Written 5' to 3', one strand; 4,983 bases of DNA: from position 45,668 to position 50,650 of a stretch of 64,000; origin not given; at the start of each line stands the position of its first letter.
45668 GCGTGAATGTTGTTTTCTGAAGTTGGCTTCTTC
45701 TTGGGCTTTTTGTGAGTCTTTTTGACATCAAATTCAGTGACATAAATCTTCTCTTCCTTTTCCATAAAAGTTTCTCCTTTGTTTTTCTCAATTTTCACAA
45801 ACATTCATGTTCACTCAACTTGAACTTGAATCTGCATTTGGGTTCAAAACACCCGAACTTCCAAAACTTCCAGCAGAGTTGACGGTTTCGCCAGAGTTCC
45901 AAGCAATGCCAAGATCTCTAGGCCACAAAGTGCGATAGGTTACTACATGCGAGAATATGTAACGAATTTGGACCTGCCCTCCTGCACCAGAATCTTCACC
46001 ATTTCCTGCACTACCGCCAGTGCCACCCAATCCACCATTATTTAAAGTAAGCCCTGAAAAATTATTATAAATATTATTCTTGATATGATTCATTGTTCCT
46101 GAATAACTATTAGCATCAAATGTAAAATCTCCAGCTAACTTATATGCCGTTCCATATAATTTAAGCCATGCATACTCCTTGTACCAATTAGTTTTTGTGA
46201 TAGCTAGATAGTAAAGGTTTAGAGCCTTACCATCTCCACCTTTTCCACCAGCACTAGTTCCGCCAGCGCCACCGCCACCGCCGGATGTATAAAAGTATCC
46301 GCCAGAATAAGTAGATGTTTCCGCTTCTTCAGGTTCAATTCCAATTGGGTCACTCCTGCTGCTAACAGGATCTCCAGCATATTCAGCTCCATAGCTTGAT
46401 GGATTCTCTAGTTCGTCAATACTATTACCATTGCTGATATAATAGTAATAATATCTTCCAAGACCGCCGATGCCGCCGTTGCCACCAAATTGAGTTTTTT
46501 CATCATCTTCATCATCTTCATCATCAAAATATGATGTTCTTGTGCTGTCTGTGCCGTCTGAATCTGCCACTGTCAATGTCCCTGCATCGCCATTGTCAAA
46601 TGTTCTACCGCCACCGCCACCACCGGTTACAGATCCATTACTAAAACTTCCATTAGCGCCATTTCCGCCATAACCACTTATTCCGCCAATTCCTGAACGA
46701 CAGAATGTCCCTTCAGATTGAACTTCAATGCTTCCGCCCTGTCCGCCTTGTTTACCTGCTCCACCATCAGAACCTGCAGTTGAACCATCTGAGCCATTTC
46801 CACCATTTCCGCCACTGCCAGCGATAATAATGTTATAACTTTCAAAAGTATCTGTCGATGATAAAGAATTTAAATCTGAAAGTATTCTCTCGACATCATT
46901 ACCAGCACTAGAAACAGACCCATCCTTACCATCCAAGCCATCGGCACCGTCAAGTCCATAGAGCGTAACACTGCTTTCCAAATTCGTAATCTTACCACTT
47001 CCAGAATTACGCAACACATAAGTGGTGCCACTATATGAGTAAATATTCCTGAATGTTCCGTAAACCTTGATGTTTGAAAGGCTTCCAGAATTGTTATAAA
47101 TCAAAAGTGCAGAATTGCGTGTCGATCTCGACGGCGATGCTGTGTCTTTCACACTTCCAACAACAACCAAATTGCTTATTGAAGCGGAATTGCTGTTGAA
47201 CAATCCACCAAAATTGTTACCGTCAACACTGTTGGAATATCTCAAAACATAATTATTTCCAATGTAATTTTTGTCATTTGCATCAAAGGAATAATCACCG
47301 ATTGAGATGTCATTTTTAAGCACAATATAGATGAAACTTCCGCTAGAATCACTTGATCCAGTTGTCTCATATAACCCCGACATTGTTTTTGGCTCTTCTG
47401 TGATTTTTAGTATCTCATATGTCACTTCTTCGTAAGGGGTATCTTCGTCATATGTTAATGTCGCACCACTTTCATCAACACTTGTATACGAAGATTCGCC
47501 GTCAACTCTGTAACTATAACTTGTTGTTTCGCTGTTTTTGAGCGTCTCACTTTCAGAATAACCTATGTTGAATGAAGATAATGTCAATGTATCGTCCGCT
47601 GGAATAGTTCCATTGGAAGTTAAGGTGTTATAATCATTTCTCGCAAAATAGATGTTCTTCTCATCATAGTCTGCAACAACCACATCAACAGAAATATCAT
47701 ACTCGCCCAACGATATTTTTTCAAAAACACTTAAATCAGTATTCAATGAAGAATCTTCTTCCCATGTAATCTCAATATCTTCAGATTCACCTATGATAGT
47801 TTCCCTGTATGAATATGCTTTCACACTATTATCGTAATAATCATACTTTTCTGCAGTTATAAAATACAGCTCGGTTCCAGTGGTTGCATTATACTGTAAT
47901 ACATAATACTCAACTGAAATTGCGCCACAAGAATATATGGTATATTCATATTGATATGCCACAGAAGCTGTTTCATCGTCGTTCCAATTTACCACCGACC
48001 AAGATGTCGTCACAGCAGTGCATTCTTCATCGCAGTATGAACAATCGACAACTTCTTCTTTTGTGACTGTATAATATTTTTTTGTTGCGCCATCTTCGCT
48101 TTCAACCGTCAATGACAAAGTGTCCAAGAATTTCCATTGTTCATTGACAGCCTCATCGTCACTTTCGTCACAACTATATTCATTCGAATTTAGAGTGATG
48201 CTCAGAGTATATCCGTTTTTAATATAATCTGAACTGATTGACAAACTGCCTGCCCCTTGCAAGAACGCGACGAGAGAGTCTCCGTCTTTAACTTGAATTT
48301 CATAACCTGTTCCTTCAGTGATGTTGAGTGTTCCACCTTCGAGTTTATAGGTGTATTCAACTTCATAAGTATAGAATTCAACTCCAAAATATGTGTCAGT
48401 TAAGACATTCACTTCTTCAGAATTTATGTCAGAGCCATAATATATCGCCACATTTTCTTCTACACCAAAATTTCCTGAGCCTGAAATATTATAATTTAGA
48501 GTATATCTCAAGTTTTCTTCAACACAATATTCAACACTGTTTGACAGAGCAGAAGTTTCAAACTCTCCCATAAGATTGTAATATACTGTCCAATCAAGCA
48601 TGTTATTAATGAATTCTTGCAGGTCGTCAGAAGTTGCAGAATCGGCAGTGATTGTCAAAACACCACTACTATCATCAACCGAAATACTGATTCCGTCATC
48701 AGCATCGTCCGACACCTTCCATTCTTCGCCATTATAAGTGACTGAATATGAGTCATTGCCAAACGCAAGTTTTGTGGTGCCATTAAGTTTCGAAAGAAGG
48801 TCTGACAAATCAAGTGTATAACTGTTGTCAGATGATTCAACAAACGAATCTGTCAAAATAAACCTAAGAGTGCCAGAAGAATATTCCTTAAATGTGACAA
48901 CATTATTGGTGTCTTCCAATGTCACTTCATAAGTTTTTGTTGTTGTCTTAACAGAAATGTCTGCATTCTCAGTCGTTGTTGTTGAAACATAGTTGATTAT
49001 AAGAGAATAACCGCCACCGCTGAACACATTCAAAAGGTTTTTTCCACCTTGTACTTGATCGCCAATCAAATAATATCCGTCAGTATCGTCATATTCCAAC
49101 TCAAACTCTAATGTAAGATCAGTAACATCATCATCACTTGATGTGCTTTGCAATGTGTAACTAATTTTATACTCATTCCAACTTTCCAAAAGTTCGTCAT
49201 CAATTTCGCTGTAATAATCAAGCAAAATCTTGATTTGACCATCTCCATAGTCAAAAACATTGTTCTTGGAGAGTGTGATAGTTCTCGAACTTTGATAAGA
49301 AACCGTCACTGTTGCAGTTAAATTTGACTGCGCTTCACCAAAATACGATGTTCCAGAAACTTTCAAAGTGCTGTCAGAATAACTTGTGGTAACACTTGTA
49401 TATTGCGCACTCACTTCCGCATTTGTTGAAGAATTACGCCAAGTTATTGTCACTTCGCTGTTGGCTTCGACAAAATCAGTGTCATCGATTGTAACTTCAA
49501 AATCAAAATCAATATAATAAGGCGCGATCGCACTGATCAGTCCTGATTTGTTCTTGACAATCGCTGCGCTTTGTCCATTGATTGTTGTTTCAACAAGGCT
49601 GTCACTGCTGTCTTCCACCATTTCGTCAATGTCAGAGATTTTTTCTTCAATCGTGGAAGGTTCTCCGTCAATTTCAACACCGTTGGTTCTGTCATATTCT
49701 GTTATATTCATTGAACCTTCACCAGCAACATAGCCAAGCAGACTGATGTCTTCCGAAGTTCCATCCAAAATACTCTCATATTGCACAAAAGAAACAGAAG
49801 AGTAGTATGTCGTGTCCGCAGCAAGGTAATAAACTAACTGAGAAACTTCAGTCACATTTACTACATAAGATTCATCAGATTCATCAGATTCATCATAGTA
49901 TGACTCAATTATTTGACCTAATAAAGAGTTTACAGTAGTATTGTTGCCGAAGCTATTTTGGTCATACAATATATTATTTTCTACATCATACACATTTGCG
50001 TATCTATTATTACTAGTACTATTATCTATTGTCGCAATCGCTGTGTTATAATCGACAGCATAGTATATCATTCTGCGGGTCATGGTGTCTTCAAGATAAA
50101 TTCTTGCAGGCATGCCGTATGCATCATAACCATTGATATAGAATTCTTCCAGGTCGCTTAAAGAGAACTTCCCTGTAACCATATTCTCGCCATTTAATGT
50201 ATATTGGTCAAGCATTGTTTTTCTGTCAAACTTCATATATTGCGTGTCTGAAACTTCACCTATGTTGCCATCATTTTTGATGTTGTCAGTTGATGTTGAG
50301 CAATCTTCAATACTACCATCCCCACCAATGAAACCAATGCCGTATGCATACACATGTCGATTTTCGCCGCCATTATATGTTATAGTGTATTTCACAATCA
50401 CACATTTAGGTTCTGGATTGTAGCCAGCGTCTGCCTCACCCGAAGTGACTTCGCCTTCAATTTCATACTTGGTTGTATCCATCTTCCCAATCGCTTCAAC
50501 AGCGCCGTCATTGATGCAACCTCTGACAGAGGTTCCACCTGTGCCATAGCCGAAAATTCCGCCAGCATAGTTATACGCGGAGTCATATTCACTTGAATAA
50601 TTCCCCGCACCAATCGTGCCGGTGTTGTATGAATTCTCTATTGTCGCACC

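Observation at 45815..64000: GP2: a single ORF of at least 6,061 codons, still open at the window edge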

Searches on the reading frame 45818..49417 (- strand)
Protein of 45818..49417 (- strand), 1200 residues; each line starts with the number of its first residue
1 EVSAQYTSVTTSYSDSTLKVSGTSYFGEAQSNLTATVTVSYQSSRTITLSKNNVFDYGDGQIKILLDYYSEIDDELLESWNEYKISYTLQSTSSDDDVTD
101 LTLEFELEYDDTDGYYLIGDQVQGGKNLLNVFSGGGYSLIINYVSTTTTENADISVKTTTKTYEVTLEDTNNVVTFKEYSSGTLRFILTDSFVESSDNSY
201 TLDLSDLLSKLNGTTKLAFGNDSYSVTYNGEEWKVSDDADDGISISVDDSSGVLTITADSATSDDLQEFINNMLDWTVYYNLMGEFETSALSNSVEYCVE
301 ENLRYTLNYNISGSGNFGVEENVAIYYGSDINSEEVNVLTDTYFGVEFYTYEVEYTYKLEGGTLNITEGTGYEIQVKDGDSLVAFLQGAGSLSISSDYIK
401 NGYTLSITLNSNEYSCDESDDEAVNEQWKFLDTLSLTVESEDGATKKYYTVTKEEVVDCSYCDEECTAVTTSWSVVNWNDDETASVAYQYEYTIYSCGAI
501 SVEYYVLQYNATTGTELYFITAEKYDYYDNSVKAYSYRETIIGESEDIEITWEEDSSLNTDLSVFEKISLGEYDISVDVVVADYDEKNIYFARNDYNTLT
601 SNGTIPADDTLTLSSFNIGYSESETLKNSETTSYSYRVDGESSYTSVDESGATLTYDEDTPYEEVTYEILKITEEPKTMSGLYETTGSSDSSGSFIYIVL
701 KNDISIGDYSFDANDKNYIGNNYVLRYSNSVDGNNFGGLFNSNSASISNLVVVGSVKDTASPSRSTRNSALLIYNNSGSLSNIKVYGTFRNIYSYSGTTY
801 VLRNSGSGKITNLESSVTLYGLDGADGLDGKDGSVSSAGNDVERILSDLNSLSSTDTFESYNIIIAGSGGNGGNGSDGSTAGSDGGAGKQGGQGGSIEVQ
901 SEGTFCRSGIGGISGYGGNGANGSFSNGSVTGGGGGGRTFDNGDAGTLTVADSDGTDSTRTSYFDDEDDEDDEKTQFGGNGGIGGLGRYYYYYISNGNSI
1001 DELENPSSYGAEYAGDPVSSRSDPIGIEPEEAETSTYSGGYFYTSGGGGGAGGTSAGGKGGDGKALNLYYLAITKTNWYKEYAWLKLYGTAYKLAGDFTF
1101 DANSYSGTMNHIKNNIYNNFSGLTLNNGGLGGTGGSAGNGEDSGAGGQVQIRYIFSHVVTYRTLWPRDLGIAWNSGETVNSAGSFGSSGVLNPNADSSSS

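Call 37: search_protein_representatives(protein=window:45818-49417:-)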
Query: 1200 residues. Proteins with E-value up to 0.001 (for the whole library): 4; up to 1e-10: 1; up to 1e-30: 1. The best 4 are listed.
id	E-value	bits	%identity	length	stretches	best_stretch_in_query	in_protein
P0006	0.0e+00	2589.0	100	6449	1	1-1200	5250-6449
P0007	2.9e-10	55.3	37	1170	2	711-946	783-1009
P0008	1.0e-07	46.9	33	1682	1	18-998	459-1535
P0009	3.9e-04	35.0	37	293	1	853-999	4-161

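Call 42: find_encoding_contigs(protein=P0006, flank=10000, max_places=4)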
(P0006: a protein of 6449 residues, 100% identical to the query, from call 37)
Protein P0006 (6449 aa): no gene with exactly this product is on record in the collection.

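Call 91: find_encoding_contigs(protein=P0008, flank=10000, max_places=3)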
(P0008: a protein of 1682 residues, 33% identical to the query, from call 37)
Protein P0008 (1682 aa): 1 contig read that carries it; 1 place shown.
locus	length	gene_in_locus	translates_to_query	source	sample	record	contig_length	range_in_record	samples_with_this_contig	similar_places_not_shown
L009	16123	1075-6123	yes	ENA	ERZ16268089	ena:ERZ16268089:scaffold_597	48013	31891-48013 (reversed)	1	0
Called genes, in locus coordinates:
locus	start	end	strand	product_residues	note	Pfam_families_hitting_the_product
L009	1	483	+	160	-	?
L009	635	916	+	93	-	PF00300:His_Phos_1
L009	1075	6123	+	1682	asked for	-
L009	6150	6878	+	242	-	PF14520:HHH_5 (faint), PF04002:RadC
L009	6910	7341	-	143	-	-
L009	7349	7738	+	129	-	-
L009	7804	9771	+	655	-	PF00270:DEAD (weak), PF04851:ResIII, PF17757:UvrB_inter, PF27431:UvrB_3rd, PF00271:Helicase_C, PF12344:UvrB, PF02151:UVR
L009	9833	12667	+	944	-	PF00005:ABC_tran (faint), PF02463:SMC_N (faint), PF03193:RsgA_GTPase (faint), PF13304:AAA_21 (faint), PF13555:AAA_29 (faint), PF20703:nSTAND1 (faint), PF17760:UvrA_inter, PF17755:UvrA_DNA-bind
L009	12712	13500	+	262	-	PF00753:Lactamase_B, PF16661:Lactamase_B_6 (faint), PF23023:Anti-Pycsar_Apyc1 (weak), PF12706:Lactamase_B_2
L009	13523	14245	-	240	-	PF12826:HHH_2 (faint), PF14520:HHH_5, PF04002:RadC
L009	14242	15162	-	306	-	PF01116:F_bP_aldolase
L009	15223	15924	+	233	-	-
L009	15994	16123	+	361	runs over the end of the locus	PF13167:GTP-bdg_N, PF16360:GTP-bdg_M, PF02421:FeoB_N (weak), PF01926:MMR_HSR1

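Call 92: list_cluster_members(proteins=[P0007, P0008, P0009, P0002, P0003, P0004, P0005])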
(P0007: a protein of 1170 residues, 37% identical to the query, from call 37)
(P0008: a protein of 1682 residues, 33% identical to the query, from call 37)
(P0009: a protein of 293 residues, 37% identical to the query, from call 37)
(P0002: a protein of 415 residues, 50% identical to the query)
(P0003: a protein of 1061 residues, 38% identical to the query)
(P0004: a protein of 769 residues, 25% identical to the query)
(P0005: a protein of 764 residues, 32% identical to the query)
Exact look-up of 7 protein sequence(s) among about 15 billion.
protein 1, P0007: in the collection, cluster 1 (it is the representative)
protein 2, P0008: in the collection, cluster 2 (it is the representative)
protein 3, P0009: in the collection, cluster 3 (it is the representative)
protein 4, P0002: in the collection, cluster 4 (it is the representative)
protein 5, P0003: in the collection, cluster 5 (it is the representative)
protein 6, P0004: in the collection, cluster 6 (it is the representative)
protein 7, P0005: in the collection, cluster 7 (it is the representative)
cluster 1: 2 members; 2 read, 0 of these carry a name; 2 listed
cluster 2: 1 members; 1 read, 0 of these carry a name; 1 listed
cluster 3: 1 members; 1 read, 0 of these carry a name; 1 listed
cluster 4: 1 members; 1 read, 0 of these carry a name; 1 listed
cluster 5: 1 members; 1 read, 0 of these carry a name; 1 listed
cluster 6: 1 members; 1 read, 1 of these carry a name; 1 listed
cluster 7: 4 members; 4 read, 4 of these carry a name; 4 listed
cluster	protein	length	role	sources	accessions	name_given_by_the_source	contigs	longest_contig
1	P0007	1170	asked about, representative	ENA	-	-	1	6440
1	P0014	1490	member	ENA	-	-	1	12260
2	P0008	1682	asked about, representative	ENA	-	-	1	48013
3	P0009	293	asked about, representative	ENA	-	-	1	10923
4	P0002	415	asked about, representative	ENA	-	-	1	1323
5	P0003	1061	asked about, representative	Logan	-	-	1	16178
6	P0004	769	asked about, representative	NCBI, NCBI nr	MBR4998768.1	MAG: hypothetical protein IKY10_02695, partial [Clostridia bacterium] | hypothetical protein [Clostridia bacterium]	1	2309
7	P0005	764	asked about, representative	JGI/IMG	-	hypothetical protein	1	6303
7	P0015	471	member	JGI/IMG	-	hypothetical protein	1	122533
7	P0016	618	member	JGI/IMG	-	hypothetical protein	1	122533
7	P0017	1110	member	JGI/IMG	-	hypothetical protein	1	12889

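Call 93: find_encoding_contigs(protein=P0009, flank=10000, max_places=3)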
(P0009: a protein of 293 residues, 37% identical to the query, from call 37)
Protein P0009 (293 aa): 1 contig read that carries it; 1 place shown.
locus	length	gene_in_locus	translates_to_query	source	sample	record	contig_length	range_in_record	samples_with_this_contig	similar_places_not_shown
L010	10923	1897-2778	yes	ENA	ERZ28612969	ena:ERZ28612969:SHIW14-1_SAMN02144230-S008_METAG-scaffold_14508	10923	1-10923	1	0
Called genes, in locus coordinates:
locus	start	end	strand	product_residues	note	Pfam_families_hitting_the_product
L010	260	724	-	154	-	-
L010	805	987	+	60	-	-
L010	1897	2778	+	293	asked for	-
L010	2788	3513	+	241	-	PF12826:HHH_2 (faint), PF14520:HHH_5 (weak), PF04002:RadC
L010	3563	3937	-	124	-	-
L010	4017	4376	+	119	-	-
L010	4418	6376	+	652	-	PF00270:DEAD (weak), PF04851:ResIII, PF17757:UvrB_inter, PF27431:UvrB_3rd, PF00271:Helicase_C, PF12344:UvrB, PF02151:UVR (weak)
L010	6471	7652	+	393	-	PF00155:Aminotran_1_2, PF01053:Cys_Met_Meta_PP (weak), PF01212:Beta_elim_lyase (weak)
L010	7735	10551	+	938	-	PF00005:ABC_tran (faint), PF02463:SMC_N (faint), PF03193:RsgA_GTPase (faint), PF13555:AAA_29 (faint), PF20703:nSTAND1 (faint), PF17760:UvrA_inter, PF00684:DnaJ_CXXCXGXG (faint), PF17755:UvrA_DNA-bind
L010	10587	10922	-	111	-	?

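Call 94: find_encoding_contigs(protein=P0014, flank=10000, max_places=3)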
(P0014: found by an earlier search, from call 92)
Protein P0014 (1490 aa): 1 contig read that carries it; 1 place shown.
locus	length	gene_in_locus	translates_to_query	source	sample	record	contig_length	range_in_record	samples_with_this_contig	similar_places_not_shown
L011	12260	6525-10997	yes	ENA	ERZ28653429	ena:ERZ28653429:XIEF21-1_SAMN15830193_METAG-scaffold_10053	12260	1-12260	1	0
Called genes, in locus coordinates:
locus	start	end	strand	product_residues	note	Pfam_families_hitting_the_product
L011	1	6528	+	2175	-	?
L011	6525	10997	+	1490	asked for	-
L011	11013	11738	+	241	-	PF04002:RadC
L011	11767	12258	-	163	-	?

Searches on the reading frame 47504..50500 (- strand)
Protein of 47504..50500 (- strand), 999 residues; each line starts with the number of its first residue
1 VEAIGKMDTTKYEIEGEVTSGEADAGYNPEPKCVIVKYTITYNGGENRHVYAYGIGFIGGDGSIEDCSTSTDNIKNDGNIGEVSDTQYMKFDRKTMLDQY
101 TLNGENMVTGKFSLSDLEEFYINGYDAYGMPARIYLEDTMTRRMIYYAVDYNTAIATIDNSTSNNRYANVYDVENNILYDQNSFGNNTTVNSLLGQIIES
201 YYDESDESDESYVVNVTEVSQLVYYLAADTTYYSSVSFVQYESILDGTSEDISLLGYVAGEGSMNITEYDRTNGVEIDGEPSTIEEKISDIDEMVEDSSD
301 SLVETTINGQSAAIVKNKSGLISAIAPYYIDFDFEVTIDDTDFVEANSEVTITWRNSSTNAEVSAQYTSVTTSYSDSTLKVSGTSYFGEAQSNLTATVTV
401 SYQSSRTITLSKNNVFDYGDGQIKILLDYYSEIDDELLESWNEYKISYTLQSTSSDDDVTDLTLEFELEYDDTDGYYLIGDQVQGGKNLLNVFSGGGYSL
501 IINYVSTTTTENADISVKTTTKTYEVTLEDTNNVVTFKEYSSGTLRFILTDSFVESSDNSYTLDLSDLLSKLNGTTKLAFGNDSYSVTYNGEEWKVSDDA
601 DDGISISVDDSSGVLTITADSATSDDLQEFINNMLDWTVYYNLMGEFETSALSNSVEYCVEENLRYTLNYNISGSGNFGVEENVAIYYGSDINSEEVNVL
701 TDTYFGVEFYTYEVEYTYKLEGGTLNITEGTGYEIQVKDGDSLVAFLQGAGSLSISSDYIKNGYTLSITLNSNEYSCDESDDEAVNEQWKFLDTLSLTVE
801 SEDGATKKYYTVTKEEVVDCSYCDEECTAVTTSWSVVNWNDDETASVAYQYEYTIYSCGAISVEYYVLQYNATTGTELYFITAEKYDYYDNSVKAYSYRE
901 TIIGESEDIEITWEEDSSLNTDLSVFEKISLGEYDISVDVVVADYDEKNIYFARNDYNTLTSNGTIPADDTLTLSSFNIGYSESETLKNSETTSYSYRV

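Call 18: search_protein_families(library=pfam, proteins=[window:47504-50500:-], max_evalue=10)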
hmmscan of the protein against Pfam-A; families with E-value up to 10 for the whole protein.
window:47504-50500:- (999 aa): 3 families
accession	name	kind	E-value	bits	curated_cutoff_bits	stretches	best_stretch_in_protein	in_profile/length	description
PF03958.22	Secretin_N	-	0.00016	22.2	28.2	1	564-632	13-61/69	Bacterial type II/III secretion system short domain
PF19906.4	CGDB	-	0.0057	16.9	27.6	1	766-822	57-112/112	C-glycoside deglycosidase beta subunit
PF07763.18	FEZ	-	0.12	12.5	28.1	0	280-311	110-142/240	FEZ-like protein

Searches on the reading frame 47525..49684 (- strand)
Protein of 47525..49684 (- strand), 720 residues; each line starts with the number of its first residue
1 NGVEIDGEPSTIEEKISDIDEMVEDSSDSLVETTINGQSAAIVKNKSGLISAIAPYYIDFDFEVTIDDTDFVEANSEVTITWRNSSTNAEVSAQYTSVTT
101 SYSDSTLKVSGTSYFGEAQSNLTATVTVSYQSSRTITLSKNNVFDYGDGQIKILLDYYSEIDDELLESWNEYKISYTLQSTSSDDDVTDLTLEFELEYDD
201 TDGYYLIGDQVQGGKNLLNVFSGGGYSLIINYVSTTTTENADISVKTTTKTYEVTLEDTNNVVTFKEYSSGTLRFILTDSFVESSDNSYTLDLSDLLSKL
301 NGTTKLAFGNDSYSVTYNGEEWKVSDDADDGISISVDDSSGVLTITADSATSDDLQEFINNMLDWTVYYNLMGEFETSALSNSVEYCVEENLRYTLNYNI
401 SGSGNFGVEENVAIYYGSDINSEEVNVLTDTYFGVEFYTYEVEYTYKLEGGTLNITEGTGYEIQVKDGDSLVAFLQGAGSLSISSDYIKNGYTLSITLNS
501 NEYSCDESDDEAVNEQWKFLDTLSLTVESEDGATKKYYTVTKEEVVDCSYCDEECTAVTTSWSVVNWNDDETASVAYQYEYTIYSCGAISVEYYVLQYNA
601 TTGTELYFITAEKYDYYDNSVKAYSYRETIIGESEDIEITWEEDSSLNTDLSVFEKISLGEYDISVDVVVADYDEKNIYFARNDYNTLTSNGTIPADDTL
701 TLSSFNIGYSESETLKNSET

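Call 56: search_protein_families(library=pfam, proteins=[window:47525-49684:-], max_evalue=0.05)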
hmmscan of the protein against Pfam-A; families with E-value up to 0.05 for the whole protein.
window:47525-49684:- (720 aa): 2 families
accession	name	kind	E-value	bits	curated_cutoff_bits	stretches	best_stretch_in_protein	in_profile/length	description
PF19906.4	CGDB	-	0.0046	17.2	27.6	1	494-550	57-112/112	C-glycoside deglycosidase beta subunit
PF03958.22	Secretin_N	-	0.0066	17.1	28.2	1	292-360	13-61/69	Bacterial type II/III secretion system short domain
